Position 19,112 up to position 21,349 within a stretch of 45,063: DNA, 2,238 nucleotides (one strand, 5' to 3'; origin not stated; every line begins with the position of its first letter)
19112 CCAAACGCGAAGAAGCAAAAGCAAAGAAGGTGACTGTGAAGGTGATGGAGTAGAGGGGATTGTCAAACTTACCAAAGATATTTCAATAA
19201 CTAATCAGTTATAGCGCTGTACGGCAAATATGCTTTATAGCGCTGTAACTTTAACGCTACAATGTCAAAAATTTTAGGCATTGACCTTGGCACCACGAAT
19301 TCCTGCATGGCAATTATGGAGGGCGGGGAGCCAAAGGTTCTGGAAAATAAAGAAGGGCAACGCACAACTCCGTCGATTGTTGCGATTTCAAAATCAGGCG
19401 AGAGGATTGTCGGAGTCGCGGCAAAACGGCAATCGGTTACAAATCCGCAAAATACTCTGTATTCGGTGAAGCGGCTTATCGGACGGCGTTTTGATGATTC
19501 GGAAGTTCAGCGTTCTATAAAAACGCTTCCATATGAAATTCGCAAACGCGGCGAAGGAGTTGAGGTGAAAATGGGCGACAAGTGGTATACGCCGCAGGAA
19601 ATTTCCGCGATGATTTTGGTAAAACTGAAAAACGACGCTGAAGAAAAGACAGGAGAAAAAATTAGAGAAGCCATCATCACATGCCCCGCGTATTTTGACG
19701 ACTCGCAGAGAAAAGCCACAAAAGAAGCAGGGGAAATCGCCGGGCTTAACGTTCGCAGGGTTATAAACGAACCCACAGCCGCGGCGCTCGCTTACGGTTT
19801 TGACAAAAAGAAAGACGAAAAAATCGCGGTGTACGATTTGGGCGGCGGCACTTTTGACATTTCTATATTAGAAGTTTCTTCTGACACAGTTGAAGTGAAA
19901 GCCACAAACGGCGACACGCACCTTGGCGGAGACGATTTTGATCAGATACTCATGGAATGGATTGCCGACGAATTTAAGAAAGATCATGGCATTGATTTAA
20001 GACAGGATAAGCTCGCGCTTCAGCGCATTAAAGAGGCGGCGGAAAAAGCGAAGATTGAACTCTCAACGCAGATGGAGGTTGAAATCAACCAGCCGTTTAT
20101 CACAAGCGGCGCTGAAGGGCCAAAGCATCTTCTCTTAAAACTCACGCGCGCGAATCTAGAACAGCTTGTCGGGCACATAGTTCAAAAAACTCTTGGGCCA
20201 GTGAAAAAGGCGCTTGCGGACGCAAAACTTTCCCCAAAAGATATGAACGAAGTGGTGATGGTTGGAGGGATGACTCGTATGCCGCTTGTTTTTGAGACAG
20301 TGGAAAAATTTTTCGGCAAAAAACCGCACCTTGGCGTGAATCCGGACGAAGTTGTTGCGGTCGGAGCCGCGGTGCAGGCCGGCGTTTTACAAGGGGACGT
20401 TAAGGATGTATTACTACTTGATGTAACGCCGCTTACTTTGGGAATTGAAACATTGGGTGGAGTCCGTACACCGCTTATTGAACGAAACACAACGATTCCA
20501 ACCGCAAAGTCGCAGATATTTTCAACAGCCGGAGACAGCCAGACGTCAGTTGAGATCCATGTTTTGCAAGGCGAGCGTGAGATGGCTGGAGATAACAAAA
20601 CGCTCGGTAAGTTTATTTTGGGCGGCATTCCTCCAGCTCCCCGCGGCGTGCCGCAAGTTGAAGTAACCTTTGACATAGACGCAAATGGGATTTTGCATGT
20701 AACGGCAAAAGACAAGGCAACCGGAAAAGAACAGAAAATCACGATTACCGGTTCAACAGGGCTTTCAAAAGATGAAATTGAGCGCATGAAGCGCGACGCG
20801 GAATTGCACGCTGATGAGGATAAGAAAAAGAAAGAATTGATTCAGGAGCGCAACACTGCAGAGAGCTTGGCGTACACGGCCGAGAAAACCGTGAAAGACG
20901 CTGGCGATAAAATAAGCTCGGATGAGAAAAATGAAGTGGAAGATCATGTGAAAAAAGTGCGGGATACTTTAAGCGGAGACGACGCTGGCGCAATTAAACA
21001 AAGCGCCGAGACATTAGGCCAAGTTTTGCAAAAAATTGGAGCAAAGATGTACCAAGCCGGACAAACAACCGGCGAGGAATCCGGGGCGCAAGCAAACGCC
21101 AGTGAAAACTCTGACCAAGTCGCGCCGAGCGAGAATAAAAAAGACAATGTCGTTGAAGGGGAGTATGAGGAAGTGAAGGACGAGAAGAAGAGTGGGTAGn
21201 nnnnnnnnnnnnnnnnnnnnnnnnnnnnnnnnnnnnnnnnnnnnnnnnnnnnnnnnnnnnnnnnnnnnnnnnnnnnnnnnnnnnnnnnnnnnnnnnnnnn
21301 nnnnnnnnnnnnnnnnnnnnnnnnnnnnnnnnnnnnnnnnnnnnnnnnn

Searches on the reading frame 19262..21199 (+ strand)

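Call 68: search_protein_families(library=pfam, proteins=[window:19262-21199:+], max_evalue=0.0001)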
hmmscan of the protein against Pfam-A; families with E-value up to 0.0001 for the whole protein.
window:19262-21199:+ (645 aa): 2 families
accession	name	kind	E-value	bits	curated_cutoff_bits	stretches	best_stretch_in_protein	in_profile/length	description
PF00012.26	HSP70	-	3.9e-255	848.1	20.6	1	4-598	1-599/599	Hsp70 protein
PF06723.19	MreB_Mbl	-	1.3e-16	60.8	27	1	116-370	75-316/327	MreB/Mbl protein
